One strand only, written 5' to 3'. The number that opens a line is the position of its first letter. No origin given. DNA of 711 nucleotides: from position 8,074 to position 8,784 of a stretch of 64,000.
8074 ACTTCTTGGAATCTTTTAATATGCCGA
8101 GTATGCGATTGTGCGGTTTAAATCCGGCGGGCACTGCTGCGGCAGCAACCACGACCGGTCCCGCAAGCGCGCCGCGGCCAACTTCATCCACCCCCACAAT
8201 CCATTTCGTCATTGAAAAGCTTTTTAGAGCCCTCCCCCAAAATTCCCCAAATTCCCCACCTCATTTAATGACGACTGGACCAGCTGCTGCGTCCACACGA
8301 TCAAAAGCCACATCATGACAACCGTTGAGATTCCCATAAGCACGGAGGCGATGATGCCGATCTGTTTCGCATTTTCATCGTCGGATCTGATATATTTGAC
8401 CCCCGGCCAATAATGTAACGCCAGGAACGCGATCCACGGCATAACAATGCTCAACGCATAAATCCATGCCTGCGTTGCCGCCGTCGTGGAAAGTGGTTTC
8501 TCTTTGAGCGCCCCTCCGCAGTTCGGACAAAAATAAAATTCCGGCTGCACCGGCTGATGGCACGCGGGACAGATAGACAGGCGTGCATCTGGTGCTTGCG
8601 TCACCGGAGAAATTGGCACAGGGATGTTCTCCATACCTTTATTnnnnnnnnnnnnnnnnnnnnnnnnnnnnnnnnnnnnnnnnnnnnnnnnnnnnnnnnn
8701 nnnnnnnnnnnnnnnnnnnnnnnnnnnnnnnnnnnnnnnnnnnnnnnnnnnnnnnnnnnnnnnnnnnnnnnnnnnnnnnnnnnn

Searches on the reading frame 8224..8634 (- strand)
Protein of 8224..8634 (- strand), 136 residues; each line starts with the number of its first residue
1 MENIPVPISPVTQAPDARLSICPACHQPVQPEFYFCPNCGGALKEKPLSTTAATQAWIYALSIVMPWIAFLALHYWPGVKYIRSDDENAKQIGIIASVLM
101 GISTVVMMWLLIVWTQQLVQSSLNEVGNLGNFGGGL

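Call 50: search_protein_families(library=pfam, proteins=[window:8224-8634:-], max_evalue=0.01)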
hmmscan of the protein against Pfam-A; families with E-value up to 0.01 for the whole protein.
window:8224-8634:- (136 aa): 8 families
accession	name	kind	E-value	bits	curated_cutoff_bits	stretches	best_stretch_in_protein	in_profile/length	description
PF12773.13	DZR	-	8.6e-06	26.3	27.3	1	20-40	25-45/45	Double zinc ribbon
PF13240.11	Zn_Ribbon_1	-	4e-05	23.7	25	1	22-40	2-20/23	zinc-ribbon domain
PF17032.10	Zn_ribbon_15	-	0.00019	22.6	28.9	1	16-40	49-73/73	zinc-ribbon family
PF13248.11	Zn_ribbon_3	-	0.00058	19.7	27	1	22-41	5-24/26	zinc-ribbon domain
PF24463.1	DUF7577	-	0.00094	19.2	28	1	22-43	5-26/27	Domain of unknown function (DUF7577)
PF24460.1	DUF7575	-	0.0022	17.8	28.5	1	22-41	6-25/28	Domain of unknown function (DUF7575)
PF06906.16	DUF1272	-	0.0036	17.8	25.3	1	21-47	31-55/57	Protein of unknown function (DUF1272)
PF18912.6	DZR_2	-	0.0094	16.2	27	0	22-43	10-31/56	Double zinc ribbon domain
